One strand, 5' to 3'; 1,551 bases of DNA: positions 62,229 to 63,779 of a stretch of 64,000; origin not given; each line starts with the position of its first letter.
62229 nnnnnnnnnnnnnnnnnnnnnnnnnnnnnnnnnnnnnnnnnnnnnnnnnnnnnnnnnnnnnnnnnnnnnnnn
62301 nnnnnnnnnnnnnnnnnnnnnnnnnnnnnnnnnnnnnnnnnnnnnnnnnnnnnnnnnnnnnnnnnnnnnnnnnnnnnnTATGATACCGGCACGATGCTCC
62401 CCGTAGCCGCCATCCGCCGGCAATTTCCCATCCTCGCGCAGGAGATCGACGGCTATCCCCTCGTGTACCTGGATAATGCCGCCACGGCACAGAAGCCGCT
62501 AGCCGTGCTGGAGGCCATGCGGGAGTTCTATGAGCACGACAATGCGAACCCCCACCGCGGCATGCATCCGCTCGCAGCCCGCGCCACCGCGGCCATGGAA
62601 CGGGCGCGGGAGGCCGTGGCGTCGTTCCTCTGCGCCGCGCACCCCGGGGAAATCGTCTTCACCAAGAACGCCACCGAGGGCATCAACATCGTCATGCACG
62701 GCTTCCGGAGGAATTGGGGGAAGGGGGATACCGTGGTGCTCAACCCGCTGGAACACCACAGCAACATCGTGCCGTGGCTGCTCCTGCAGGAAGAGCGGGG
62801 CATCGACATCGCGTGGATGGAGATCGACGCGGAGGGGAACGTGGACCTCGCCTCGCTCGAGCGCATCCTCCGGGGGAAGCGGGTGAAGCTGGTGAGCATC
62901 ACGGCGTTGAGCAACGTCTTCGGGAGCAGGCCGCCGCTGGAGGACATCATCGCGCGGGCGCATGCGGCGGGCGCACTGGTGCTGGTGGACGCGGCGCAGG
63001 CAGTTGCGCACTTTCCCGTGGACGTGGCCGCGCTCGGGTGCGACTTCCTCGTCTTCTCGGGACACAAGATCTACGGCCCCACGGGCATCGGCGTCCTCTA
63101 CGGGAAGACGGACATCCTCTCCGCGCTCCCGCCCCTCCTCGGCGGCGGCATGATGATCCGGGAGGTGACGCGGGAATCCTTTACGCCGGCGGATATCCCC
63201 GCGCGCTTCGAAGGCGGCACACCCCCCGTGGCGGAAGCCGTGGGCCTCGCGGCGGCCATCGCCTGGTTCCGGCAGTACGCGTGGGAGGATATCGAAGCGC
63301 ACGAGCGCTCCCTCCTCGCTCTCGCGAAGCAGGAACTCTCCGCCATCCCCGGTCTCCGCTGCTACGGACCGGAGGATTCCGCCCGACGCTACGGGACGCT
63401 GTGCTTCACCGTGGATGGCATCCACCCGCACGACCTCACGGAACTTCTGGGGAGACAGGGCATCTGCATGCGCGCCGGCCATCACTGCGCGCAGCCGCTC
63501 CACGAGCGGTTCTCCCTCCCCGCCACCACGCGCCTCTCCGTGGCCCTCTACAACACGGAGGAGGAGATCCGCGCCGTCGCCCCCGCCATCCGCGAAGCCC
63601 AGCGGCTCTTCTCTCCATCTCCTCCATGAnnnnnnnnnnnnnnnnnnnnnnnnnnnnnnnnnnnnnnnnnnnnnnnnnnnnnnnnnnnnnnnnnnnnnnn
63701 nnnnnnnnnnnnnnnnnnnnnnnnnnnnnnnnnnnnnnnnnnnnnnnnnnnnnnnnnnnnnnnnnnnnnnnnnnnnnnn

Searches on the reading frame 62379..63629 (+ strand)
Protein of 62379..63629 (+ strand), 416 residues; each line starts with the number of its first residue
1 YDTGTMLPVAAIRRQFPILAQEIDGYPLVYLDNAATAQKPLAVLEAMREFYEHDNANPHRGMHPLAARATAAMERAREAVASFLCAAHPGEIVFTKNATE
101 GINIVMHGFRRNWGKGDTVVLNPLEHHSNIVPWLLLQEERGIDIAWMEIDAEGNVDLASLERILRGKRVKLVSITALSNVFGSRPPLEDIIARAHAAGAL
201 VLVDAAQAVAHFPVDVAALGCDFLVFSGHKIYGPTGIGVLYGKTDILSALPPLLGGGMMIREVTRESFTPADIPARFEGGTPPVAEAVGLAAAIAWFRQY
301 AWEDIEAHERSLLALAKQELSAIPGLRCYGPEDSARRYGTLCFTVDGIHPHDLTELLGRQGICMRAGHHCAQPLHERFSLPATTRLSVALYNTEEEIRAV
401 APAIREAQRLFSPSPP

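Call 76: search_protein_families(library=pfam, proteins=[window:62379-63629:+], max_evalue=0.00001)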
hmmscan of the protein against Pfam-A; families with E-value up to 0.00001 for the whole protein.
window:62379-63629:+ (416 aa): 1 family
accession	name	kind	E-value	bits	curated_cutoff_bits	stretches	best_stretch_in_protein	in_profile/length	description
PF00266.25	Aminotran_5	-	9.7e-139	462.9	21.5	1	29-399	1-370/371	Aminotransferase class-V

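Call 82: find_homologous_proteins(query=window:62379-63629:+, max_evalue=1e-30)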
Query window:62379-63629:+ (416 aa): 8000 proteins with E <= 1e-30 among 8000 candidates; the best 120 are listed.
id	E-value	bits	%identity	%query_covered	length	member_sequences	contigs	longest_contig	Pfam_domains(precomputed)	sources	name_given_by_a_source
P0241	1.2e-275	932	100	99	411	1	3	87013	PF00266.26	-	-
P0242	3.9e-234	795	85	98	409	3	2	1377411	PF00266.26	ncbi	ncbi:MAG: cysteine desulfurase [Candidatus Peribacteraceae bacterium]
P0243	1.9e-212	723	78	98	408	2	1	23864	PF00266.26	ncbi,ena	-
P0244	1.0e-198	678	72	98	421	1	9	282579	PF00266.26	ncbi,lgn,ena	-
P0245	1.8e-185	635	70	96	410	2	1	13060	PF00266.26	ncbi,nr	ncbi:MAG: SufS family cysteine desulfurase [Candidatus Peribacteraceae bacterium]|nr:SufS family cys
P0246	2.6e-185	634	71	96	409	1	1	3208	PF00266.26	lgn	-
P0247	7.4e-183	626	67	98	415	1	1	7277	PF00155.28,PF00266.26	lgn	-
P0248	2.8e-182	624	66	98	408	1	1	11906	PF00266.26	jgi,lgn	jgi:cysteine desulfurase/selenocysteine lyase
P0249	3.4e-175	601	66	98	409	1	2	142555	PF00155.28,PF00266.26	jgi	jgi:cysteine desulfurase/selenocysteine lyase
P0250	2.0e-174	598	64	96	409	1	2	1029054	PF00266.26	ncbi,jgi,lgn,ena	ncbi:MAG: SufS family cysteine desulfurase [Candidatus Peribacteraceae bacterium]|jgi:cysteine desul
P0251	1.7e-173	595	63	97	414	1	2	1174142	PF00266.26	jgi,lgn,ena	-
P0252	4.2e-164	564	63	97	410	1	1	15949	PF00155.28,PF00266.26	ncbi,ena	-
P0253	1.1e-162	560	61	98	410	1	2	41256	PF00266.26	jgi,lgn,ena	jgi:cysteine desulfurase/selenocysteine lyase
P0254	1.2e-162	559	62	96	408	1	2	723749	PF00155.28,PF00266.26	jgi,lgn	jgi:cysteine desulfurase/selenocysteine lyase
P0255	2.9e-162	558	62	98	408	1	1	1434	PF00266.26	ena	-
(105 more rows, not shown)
